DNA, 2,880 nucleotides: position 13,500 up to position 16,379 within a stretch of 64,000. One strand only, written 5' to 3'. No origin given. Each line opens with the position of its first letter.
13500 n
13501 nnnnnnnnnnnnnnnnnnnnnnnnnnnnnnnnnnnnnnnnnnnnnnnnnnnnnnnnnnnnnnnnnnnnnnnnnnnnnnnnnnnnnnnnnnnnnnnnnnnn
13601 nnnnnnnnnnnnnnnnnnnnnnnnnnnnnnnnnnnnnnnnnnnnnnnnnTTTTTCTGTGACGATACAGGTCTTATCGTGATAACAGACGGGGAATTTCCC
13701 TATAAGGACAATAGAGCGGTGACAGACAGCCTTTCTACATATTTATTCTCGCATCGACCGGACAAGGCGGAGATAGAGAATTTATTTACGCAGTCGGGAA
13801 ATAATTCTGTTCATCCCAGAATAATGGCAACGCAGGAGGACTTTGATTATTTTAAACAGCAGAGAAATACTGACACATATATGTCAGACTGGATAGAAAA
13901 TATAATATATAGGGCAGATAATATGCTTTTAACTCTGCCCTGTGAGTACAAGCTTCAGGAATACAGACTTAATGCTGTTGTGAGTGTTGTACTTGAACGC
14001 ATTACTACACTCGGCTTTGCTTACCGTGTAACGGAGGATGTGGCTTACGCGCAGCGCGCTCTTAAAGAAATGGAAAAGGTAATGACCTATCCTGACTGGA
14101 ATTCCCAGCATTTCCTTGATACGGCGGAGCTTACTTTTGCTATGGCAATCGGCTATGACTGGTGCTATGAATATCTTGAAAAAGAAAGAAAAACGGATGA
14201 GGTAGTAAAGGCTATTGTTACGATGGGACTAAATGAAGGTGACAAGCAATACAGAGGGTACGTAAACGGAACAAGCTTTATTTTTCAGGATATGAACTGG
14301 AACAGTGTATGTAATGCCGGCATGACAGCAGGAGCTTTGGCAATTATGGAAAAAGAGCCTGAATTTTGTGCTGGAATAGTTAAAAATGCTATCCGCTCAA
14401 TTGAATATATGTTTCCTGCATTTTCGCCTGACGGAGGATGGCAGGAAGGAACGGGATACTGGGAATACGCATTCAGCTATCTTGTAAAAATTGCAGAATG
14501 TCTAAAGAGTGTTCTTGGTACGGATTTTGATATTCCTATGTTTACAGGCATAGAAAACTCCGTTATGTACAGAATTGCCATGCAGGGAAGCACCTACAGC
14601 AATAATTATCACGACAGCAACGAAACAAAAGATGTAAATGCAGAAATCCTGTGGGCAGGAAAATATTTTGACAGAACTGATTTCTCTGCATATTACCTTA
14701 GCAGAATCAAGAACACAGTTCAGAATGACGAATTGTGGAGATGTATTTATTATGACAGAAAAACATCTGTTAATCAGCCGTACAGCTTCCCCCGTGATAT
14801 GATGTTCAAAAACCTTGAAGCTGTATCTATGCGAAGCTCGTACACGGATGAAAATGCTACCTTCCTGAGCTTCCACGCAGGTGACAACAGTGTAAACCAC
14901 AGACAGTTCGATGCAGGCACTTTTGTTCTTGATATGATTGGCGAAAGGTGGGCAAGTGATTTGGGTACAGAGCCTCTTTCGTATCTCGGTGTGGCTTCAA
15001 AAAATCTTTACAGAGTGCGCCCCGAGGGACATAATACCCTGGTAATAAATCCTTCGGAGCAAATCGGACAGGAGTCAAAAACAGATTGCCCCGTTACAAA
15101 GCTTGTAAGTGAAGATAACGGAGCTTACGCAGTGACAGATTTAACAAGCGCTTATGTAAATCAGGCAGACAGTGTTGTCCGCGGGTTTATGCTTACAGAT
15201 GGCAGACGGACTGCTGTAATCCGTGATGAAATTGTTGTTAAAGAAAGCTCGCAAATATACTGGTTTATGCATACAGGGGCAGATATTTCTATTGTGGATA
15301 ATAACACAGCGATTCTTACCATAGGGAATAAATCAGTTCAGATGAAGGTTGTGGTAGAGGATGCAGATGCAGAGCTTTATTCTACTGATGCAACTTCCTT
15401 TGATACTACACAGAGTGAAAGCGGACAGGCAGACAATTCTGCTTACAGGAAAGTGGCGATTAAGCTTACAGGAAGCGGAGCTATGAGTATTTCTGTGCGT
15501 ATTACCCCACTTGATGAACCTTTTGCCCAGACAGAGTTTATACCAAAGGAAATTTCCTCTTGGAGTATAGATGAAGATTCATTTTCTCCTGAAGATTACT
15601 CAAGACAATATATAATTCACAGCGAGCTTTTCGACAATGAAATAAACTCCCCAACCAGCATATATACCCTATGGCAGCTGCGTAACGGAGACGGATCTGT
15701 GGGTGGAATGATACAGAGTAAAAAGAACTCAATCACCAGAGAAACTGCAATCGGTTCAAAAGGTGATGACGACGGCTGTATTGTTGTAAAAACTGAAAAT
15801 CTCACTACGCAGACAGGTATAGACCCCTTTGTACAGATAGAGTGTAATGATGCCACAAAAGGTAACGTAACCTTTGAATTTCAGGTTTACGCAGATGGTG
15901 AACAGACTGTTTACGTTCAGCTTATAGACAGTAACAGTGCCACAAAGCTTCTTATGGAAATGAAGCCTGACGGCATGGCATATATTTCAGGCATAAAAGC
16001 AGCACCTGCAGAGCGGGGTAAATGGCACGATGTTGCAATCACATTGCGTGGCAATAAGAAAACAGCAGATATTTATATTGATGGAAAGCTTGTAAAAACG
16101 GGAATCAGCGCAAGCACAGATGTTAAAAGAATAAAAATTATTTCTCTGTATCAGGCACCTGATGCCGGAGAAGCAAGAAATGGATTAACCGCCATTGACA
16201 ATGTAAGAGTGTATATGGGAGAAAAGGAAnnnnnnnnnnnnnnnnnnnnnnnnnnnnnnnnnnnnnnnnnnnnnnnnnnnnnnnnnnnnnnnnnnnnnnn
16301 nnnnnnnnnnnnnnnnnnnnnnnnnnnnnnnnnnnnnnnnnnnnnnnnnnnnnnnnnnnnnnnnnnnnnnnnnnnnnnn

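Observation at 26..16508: Five adjacent secreted giants built from at least 10 copies of a beta-sandwich module ending in h-D-N/D-h-x-h-Y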

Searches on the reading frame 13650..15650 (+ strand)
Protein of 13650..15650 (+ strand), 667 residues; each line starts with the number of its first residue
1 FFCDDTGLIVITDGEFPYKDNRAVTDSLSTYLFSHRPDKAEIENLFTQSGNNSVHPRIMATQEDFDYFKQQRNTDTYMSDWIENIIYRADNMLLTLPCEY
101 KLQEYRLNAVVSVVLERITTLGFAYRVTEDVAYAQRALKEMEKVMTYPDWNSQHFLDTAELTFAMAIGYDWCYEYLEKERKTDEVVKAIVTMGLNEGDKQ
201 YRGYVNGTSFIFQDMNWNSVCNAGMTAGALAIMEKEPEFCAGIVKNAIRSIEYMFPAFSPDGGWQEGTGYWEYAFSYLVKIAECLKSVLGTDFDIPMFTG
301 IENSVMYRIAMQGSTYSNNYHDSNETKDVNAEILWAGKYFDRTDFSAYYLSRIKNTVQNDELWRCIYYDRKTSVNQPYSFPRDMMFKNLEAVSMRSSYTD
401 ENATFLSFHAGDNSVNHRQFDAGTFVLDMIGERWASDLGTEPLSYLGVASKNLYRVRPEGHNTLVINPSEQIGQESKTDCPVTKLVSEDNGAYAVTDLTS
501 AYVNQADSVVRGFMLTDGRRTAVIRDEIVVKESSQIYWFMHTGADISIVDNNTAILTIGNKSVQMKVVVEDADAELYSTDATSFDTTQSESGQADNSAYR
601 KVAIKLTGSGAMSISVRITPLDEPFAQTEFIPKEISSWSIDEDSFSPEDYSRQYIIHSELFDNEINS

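Call 52: search_solved_structures(query=window:13650-15650:+, max_evalue=0.001)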
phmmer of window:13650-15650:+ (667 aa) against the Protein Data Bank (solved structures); distinct sequences matched with E-value up to 0.001: 13.
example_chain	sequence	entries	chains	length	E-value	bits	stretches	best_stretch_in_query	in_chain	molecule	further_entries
8khw_A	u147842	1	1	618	9.2e-67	229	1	52-583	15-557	DUF4962 domain-containing protein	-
8khv_A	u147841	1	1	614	1.4e-59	205.3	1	49-575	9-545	Heparinase II/III-like protein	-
9o3q_A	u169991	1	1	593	1.9e-46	161.9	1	44-569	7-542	PL35 chondroitinase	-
3a0o_A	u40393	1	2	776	2.2e-09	39.4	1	161-542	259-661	Oligo alginate lyase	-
3afl_A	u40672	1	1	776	1.6e-08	36.6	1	161-310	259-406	Oligo alginate lyase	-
8r75_A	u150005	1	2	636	7.4e-08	34.4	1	215-532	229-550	Heparinase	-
8r6z_B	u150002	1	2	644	7.7e-08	34.4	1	215-532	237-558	Heparinase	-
8r73_A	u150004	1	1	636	1.2e-06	30.5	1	215-551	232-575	Heparinase II/III-like protein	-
8r70_A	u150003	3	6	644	1.2e-06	30.4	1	215-532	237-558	Heparinase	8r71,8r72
2fuq_A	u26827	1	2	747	3.8e-05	25.5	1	54-476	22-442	heparinase II protein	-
2fut_A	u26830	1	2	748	3.8e-05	25.5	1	54-476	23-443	heparinase II protein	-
3e80_A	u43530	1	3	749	3.8e-05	25.5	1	54-476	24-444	Heparinase II protein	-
3e7j_A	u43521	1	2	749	0.00068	21.3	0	54-475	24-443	Heparinase II protein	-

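Call 57: search_solved_structures(query=window:13650-15650:+, max_evalue=1e-40, show_alignments=2)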
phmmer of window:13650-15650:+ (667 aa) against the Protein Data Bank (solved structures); distinct sequences matched with E-value up to 1e-40: 3.
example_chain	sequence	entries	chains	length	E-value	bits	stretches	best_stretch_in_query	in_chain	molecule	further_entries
8khw_A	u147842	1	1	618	9.2e-67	229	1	52-583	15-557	DUF4962 domain-containing protein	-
8khv_A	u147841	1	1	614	1.4e-59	205.3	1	49-575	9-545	Heparinase II/III-like protein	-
9o3q_A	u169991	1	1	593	1.9e-46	161.9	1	44-569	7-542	PL35 chondroitinase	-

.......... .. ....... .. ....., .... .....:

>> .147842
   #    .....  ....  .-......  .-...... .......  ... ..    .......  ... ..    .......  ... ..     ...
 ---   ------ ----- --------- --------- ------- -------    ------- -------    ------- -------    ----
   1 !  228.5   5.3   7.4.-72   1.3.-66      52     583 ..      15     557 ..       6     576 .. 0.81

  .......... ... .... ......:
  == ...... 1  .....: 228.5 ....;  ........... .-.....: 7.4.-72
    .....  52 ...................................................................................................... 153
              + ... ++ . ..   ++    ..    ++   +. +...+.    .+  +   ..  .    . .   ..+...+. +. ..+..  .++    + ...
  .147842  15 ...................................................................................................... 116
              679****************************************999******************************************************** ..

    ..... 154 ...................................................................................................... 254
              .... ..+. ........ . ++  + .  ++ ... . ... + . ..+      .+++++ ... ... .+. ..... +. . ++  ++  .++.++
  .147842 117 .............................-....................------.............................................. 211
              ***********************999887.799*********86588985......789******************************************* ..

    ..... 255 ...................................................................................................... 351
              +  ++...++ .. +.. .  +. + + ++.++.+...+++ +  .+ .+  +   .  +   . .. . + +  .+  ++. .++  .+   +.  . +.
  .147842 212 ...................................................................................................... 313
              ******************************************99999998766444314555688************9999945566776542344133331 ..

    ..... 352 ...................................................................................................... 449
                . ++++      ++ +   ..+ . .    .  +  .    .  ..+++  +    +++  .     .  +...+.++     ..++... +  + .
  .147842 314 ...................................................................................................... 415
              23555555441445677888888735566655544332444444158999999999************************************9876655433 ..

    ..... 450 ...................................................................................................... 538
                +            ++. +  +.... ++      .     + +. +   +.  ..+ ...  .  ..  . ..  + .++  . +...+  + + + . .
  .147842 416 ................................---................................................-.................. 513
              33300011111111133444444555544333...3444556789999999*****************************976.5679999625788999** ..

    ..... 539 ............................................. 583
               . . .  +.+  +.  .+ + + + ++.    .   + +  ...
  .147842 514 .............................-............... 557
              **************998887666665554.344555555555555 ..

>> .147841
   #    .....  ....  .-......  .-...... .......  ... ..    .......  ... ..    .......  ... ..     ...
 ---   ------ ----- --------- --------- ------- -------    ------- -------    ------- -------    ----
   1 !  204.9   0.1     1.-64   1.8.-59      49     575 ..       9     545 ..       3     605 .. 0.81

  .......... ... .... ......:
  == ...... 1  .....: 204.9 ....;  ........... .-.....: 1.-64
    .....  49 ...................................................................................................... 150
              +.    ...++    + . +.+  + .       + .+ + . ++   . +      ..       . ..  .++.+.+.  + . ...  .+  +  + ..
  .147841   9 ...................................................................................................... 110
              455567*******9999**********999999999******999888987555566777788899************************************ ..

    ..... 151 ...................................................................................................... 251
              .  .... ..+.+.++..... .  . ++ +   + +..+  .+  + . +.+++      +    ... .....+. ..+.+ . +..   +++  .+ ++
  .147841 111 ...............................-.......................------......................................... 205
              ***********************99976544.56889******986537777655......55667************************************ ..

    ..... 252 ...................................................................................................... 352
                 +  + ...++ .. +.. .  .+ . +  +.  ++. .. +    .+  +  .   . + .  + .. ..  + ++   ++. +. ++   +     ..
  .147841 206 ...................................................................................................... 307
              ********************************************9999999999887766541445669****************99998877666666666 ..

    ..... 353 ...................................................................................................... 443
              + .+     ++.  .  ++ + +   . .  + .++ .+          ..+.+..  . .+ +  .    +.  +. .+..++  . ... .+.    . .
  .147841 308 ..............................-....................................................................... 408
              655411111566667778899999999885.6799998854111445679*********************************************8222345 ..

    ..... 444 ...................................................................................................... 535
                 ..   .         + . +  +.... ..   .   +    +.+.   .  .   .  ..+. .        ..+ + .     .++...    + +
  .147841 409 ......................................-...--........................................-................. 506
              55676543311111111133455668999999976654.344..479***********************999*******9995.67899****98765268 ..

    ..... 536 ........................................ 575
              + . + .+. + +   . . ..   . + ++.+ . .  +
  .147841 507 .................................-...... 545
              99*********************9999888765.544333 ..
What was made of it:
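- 13803..15398 (+): O5 lyase core. PDB 8KHW E 9e-67, 8KHV 1e-59, 9O3Q 'PL35 chondroitinase' 2e-46 (calls 52, 57).
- On Polysaccharide lyase family 35: The O5 core matches 8KHW at 9e-67, 8KHV at 1e-59 and 9O3Q at 2e-46 over about 530 residues (calls 52, 57).
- PL35 assignment: calls 52 and 57.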

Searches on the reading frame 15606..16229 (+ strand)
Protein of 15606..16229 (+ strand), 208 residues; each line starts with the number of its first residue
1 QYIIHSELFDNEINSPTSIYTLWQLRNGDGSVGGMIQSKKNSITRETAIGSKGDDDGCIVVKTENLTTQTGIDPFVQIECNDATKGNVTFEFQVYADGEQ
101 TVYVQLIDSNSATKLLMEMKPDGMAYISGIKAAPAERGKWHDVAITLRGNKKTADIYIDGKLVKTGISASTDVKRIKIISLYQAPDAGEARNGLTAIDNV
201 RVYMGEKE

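Call 16: search_protein_families(library=pfam, proteins=[window:15606-16229:+], max_evalue=1)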
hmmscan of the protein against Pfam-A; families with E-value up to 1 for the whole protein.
seq(208 aa): 8 families
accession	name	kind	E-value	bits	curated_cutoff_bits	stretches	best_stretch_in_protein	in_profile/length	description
PF13385.13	Laminin_G_3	-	1.5e-09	38.6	27.6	1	91-203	39-141/151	Concanavalin A-like lectin/glucanases superfamily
PF22925.3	TS_C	-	0.0027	17.8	27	1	132-201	124-193/202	Trans-sialidase, C-terminal domain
PF22585.3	Sialidase-like_CBM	-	0.01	16.2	27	1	83-168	38-127/156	Sialidase-like, CBM domain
PF06439.18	3keto-disac_hyd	-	0.013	16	26.8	1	77-172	57-157/187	3-keto-disaccharide hydrolase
PF08305.17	NPCBM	-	0.017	15.6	23.9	1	63-114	58-101/137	NPCBM/NEW2 domain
PF07953.20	Toxin_R_bind_N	-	0.04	14.1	23.8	1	105-182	99-168/191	Clostridium neurotoxin, N-terminal receptor binding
PF02210.31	Laminin_G_2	-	0.079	13.9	22.9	1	95-166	12-79/126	Laminin G domain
PF22820.2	TcaA_3rd_4th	-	0.12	12.8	27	1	145-171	5-31/73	TcaA protein 3rd/4th domain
